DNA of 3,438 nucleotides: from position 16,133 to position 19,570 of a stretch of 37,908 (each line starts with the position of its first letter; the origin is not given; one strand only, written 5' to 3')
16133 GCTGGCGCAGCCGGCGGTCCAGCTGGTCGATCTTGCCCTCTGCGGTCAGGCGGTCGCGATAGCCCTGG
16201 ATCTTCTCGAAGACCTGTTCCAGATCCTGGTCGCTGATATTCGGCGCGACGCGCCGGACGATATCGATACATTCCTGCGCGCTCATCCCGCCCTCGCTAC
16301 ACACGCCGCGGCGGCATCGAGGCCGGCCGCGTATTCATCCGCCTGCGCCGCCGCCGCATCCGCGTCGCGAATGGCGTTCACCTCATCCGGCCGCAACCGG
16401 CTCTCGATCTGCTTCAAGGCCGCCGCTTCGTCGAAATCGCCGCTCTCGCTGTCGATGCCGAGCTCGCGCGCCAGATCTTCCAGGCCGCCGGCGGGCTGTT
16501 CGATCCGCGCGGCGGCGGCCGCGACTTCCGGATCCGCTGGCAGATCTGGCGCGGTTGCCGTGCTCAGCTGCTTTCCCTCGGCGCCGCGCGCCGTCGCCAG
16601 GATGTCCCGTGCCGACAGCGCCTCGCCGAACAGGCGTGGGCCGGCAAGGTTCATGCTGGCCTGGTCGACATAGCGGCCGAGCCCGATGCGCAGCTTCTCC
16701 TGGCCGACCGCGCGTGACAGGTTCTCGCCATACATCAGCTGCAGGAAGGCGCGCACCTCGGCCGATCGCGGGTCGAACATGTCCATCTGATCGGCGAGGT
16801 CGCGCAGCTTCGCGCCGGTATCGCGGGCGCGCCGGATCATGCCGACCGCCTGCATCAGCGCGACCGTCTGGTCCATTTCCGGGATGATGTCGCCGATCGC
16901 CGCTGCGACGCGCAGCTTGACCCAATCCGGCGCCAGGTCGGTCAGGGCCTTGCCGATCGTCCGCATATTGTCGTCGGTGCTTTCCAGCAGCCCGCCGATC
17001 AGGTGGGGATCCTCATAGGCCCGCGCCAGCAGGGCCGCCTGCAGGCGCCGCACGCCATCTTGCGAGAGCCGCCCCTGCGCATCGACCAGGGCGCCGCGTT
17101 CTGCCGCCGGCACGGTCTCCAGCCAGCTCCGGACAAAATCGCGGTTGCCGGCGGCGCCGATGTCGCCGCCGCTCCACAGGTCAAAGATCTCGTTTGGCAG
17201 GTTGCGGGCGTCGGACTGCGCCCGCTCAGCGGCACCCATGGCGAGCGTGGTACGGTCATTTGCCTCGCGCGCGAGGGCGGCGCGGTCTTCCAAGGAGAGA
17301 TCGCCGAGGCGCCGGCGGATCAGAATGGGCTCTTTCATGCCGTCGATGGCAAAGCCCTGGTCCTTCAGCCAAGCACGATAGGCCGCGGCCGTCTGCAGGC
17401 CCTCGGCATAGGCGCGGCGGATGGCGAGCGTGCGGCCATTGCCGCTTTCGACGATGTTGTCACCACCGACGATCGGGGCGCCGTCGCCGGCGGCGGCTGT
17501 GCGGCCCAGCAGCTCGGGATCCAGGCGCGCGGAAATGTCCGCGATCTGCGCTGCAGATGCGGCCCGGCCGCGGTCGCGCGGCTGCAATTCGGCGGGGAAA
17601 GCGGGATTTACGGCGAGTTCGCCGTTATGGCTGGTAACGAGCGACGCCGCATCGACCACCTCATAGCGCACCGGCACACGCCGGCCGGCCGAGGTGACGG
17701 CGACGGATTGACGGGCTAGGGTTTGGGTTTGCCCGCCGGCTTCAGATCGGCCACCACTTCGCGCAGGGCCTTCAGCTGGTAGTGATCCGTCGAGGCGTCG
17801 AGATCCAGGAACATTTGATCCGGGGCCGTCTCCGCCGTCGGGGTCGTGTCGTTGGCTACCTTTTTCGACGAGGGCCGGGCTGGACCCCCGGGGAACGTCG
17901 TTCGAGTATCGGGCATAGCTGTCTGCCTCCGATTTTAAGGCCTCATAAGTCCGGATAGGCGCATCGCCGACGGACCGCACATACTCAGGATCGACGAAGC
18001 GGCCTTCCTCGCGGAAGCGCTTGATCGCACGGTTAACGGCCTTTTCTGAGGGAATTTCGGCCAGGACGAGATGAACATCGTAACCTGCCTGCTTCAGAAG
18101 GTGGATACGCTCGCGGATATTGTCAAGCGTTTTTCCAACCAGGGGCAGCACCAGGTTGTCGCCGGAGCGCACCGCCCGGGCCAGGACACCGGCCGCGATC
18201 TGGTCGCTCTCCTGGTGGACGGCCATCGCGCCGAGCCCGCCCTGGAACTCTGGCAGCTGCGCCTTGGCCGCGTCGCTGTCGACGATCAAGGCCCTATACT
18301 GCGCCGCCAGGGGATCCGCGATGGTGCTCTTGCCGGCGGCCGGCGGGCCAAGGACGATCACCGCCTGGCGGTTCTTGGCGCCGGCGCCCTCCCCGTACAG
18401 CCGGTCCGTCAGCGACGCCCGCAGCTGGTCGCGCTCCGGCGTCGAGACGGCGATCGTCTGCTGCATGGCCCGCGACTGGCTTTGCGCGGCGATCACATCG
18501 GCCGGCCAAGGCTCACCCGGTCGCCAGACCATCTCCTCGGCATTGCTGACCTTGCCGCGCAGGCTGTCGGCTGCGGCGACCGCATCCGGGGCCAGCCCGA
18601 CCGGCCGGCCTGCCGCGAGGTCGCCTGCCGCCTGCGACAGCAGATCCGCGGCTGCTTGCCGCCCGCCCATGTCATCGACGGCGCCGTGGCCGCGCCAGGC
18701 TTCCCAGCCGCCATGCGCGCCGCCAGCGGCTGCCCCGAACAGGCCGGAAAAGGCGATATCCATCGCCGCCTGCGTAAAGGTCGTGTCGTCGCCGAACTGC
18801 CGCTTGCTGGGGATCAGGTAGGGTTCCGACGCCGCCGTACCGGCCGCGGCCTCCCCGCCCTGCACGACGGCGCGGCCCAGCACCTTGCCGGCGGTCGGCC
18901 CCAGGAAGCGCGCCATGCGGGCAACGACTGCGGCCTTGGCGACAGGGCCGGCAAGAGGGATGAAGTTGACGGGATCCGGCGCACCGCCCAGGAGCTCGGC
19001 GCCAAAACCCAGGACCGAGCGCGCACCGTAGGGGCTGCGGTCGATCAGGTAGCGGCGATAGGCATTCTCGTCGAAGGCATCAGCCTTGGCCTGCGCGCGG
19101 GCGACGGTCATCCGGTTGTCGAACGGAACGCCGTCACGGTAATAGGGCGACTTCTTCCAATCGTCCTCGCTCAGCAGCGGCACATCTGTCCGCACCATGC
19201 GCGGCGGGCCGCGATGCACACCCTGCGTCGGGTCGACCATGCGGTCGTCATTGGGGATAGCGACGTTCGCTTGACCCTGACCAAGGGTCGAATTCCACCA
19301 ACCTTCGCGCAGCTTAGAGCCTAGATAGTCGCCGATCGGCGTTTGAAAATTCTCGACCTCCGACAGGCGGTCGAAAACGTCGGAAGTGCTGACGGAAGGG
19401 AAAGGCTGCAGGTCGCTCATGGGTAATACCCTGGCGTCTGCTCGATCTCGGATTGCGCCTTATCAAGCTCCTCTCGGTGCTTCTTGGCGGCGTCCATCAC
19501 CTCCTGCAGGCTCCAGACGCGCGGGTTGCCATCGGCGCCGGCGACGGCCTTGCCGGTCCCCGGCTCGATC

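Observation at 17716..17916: Reading-frame anomaly or embedded ORF inside the 1045-aa ejection-protein gene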

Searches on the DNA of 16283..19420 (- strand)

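Call 4: search_dna_similar(query=window:16283-19420:-, collection=phages, mode=near, max_rows=30)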
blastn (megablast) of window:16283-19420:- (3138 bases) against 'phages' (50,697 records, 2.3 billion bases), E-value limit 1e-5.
No match.
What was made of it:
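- Tried and rejected: Megablast of the gene against GenBank phages found no match (call 4).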

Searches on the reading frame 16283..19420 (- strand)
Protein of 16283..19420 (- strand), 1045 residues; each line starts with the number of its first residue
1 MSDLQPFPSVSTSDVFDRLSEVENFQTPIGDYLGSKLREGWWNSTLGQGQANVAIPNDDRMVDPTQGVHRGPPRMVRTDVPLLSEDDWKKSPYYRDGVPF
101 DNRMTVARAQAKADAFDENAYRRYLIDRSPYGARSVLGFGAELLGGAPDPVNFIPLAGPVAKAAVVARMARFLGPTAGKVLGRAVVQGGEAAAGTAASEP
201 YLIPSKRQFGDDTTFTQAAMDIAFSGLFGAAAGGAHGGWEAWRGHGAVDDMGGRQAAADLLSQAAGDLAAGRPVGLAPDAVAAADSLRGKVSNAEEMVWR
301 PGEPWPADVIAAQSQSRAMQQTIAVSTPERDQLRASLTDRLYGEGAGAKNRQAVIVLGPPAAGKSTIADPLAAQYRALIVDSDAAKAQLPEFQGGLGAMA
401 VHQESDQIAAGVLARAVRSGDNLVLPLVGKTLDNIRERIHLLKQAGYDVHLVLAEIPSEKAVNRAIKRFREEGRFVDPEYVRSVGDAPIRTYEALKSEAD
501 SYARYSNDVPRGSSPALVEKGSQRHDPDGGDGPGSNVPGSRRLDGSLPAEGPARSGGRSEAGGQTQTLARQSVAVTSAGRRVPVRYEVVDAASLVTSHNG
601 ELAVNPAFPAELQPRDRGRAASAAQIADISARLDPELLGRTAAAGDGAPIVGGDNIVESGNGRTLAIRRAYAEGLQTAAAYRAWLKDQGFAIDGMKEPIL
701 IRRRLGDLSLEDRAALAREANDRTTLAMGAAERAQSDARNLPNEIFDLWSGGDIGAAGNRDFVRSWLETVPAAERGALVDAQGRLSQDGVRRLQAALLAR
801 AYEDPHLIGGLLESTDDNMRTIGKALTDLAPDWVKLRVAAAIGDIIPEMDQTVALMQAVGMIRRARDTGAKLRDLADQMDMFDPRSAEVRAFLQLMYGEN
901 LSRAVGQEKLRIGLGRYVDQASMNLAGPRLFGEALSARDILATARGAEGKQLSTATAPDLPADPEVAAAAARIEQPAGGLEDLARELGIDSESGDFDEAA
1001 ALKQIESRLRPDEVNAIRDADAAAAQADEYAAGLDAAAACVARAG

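Call 5: search_protein_families(library=pfam, proteins=[window:16283-19420:-], max_evalue=0.01)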
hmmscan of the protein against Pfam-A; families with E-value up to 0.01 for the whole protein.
window:16283-19420:- (1045 aa): 4 families
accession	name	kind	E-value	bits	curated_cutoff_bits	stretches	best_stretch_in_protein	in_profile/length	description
PF18763.7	ddrB-ParB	-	7.9e-36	123.3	27.6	1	578-704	2-120/121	ddrB-like ParB superfamily domain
PF06414.18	Zeta_toxin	-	2.8e-14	53.5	22.3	1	350-496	15-174/199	Zeta toxin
PF13671.12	AAA_33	-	1.9e-09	38.4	27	1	354-474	2-124/143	AAA domain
PF20720.3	nSTAND3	-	0.0042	17.2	27.2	1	349-377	15-43/155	Novel STAND NTPase 3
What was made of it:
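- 16283..19420 (-): Host gene: a 1045-aa internal-virion (ejection-type) polyvalent protein with a zeta-kinase domain and a ddrB-ParB domain. Pfam gives Zeta_toxin at aa 350-496 and ddrB-ParB at aa 578-704 (call 5).
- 17855..18523 (-): Zeta-kinase fold of the host protein (aa 300-522). The last strands, YARYSN and ALVEKGS, overlap the first 20 codons of the embedded ORF. Pfam supports the domain (call 5).
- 17309..17689 (-): ddrB-ParB domain of the host protein, in frame 0 downstream of the overlap. Pfam PF18763, E 7.9e-36, aa 578-704 (call 5).
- On Zeta-toxin/antitoxin-type pair (epsilon/zeta, PezAT, AvrRxo1/Arc1): Pfam Zeta_toxin at E 2.8e-14 and AAA_33 (call 5).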

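Call 6: find_homologous_proteins(query=window:16283-19420:-, max_evalue=0.00001)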
Query window:16283-19420:- (1045 aa): 33 proteins with E <= 0.00001 among 8000 candidates.
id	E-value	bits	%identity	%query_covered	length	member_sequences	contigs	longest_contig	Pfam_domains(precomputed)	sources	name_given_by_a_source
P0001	0.0e+0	2271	100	100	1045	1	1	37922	PF06414.19,PF18763.8,PF13671.13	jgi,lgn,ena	-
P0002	0.0e+0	1603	70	99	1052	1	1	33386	PF06414.19,PF18763.8,PF13671.13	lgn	-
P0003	3.4e-210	719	51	48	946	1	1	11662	PF18763.8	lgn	-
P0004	1.8e-136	475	47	51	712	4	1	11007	PF06414.19,PF13671.13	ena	-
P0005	3.0e-136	474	69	22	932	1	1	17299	PF06414.19,PF13671.13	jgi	jgi:adenylate kinase family enzyme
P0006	7.9e-115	403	48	25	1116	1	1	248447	PF06414.19,PF18763.8,PF13671.13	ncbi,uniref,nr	ncbi:zeta toxin family protein [Roseococcus thiosulfatophilus]|uniref:zeta toxin family protein n=1 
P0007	1.9e-88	316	62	23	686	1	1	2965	PF06414.19,PF13671.13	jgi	-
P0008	5.0e-59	219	53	20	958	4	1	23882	PF06414.19,PF13671.13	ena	-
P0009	4.9e-57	212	55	21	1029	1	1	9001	PF06414.19,PF00293.35,PF13671.13,PF04233.20,PF11697.14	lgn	-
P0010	5.2e-57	212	51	20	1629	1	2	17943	PF06414.19,PF13671.13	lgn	-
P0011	8.0e-56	208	53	20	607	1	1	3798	PF06414.19,PF13671.13,PF04233.20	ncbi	-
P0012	4.1e-54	202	53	20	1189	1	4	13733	PF06414.19,PF13671.13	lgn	-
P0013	4.4e-53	199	52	21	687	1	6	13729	PF06414.19,PF13671.13,PF04233.20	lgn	-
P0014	1.6e-52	197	48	20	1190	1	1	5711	PF06414.19,PF18760.8,PF13671.13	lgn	-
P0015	5.7e-52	195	48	21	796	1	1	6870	PF06414.19,PF13671.13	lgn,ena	-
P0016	1.3e-50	191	48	20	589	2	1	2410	PF06414.19,PF13671.13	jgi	jgi:adenylate kinase family enzyme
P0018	2.7e-44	170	49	19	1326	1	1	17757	PF06414.19,PF05838.18,PF13671.13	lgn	-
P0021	1.2e-41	161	36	31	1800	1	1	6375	PF11171.14,PF18763.8,PF18788.7,PF18823.7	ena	-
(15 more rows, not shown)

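Call 8: find_encoding_contigs(protein=P0002, flank=10000, max_places=3)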
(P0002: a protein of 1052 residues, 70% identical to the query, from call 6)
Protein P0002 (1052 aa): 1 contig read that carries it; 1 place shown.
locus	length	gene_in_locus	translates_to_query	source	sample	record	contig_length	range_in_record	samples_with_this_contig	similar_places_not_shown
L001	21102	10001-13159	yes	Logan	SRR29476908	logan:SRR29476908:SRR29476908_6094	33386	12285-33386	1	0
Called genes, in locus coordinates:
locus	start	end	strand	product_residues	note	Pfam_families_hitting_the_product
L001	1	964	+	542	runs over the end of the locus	PF12236:Head-tail_con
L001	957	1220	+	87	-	PF25181:Phage_Bbp19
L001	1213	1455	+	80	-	-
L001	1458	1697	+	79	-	-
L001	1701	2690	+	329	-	-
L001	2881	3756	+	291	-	PF19821:Phage_capsid_2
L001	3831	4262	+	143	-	-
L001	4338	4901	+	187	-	-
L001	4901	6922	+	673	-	-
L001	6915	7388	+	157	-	-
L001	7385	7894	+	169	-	-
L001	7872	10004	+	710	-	-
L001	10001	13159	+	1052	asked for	PF06414:Zeta_toxin, PF13671:AAA_33, PF18763:ddrB-ParB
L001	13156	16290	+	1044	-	-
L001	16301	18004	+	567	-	-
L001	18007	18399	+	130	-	-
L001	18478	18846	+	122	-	-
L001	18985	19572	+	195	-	PF01464:SLT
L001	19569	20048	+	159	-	-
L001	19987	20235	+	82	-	-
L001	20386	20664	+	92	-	-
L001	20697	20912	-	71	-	-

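Call 9: find_encoding_contigs(protein=P0005, flank=6000, max_places=3)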
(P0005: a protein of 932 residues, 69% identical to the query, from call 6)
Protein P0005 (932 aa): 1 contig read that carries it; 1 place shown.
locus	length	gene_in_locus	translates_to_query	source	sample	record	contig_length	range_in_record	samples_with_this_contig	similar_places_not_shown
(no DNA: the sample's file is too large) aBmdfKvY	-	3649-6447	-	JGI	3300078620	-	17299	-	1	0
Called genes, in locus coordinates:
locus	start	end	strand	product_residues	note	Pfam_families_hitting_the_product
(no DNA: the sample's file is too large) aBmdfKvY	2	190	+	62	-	?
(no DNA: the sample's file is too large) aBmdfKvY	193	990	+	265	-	-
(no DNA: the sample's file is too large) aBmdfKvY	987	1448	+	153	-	PF24072:T7_gp14 (faint)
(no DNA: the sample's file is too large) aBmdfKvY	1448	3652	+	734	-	-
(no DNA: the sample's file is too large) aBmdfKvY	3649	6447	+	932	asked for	PF06414:Zeta_toxin, PF13671:AAA_33 (weak)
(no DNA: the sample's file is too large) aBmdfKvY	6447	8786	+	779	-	-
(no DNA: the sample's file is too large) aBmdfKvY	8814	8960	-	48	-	-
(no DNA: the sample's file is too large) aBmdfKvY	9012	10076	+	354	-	-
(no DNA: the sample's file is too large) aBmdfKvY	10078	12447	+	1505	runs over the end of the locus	PF18812:PBECR3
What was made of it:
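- Tried and rejected: DNA for P0005 could not be fetched (call 9).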

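Call 10: find_encoding_contigs(protein=P0004, flank=6000, max_places=3)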
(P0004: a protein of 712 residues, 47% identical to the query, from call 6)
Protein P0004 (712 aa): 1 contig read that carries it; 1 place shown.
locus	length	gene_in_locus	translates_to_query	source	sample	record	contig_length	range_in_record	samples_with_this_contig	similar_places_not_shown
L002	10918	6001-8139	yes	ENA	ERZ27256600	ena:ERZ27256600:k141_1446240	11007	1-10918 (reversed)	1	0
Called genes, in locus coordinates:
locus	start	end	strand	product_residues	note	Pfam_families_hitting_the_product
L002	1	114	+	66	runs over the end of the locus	?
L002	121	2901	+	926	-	PF16190:E1_FCCH, PF25675:Phage_nozzle (weak)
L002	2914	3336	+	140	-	-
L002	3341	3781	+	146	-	PF24072:T7_gp14 (faint)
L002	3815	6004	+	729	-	-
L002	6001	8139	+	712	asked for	PF06414:Zeta_toxin, PF13671:AAA_33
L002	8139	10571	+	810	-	-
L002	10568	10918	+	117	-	?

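Call 56: find_encoding_contigs(protein=P0006, flank=4000, max_places=2)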
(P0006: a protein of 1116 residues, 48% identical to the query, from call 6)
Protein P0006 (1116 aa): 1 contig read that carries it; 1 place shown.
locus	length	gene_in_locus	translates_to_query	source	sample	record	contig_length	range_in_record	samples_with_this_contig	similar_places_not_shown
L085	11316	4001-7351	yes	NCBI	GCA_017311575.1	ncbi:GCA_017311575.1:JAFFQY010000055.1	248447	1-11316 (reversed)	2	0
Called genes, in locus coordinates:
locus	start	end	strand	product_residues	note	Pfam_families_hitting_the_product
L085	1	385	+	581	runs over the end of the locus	-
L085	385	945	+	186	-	-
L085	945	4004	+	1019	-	PF01464:SLT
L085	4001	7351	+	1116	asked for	PF18763:ddrB-ParB, PF06414:Zeta_toxin, PF13671:AAA_33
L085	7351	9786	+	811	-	-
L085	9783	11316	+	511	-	PF12708:Pect-lyase_RHGA_epim (weak)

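Call 57: find_encoding_contigs(protein=P0007, flank=3000, max_places=2)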
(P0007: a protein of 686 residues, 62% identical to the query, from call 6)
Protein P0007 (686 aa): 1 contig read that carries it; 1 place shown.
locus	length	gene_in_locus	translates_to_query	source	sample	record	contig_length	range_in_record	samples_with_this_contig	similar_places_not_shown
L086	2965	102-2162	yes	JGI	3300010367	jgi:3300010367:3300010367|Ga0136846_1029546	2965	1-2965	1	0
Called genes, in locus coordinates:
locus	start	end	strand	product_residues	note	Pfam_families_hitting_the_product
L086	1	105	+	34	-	?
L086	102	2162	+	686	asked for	PF06414:Zeta_toxin, PF13671:AAA_33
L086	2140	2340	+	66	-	-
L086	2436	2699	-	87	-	-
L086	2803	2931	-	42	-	-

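Call 58: find_encoding_contigs(protein=P0018, flank=3000, max_places=2)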
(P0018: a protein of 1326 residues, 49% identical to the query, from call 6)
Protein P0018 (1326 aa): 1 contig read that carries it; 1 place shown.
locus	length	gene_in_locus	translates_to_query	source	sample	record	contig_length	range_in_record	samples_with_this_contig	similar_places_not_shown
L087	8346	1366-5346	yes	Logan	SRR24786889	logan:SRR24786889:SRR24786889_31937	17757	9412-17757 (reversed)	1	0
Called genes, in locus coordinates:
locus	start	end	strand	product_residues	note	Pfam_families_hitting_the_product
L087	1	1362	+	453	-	?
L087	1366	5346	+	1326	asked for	PF05838:Glyco_hydro_108 (weak), PF06414:Zeta_toxin, PF13671:AAA_33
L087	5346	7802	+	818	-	-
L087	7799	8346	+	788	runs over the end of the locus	-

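Call 59: find_encoding_contigs(protein=P0016, flank=3000, max_places=2)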
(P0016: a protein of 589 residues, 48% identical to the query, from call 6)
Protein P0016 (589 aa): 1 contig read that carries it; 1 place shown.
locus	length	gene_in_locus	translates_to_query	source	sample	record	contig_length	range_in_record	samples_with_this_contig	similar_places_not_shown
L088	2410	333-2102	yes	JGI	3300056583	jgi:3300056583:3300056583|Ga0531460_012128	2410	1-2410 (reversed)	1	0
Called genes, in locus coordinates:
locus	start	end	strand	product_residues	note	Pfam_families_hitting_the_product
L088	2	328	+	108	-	?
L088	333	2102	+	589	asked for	PF06414:Zeta_toxin (weak), PF13671:AAA_33 (weak)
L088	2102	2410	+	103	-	?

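Call 88: predict_structure(alignment_id=A3)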
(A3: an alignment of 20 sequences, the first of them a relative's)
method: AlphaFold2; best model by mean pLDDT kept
length: 1045 residues; sequences in the alignment: 20
mean_pLDDT: 62.5   pTM: 0.36
mean pLDDT of the five models: 62.5, 61.8, 60.5, 60.4, 56.6
residues with pLDDT >= 90: 268; 70-90: 148; 50-70: 186; < 50: 443
segments of 3 or more residues with pLDDT < 50: 1-79, 128-257, 266-269, 271-276, 287-295, 525-569, 640-645, 724-751, 832-834, 836-841, 843-856, 875-877, 879-911, 923-932, 946-979, 1039-1045
pLDDT, mean of each block of 10 residues (from residue 1): 30 38 40 45 41 33 29 37 85 81 76 69 48 36 31 31 41 39 45 36 27 34 37 36 35 48 50 46 49 59 90 94 93 96 96 97 94 97 95 93 96 97 96 96 97 95 93 93 95 96 92 89 54 33 30 31 38 75 91 88 82 70 83 67 60 91 90 93 90 94 89 77 44 38 45 57 72 83 74 60 55 58 56 48 42 48 53 48 40 41 40 50 49 50 44 35 43 42 55 57 65 66 63 53 41
secondary structure, 60 per line:
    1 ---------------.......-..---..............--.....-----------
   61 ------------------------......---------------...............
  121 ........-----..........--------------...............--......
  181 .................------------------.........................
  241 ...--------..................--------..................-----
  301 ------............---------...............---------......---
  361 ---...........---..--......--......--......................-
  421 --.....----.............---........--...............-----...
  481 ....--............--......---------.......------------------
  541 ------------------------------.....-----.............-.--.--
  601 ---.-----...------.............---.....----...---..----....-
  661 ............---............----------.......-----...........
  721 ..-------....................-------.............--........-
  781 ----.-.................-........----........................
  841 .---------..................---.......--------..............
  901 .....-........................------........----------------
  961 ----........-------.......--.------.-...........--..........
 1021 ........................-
elements in order (helices of 4 or more, strands of 3 or more residues): H16-22 H29-42 H45-49 H85-90 H106-128 H134-143 H158-172 H175-197 H216-243 H252-269 H278-295 H307-318 H328-342 E352-357 H364-374 H382-387 H390-395 H398-419 E423-427 H432-444 E448-455 H458-472 H478-484 H487-498 E501-506 E516-522 E571-575 E581-590 H619-631 H635-639 E656-659 H661-672 H676-687 E698-704 H710-722 H730-749 H757-769 H772-778 H787-803 H805-812 H817-841 H851-868 H872-878 H887-905 H907-930 H937-944 H965-972 H980-986 H998-1008 H1011-1044
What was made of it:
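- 17855..18523 (-): The AF2 model has pLDDT above 90 over aa 300-522, with strands E501-506 and E516-522 (call 88).
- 17714..17848 (-): Host-frame disordered linker (aa 525-569, rich in G/S/R/P/D) between the zeta and ParB domains. This is the overprinted stretch. AF2 pLDDT is 30-38 with no secondary structure (call 88).
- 17309..17689 (-): The AF2 model is structured from aa 571 (call 88).
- On Zeta-toxin/antitoxin-type pair (epsilon/zeta, PezAT, AvrRxo1/Arc1): The AF2 fold has pLDDT above 90 (call 88).
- It is a disordered linker (call 88).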
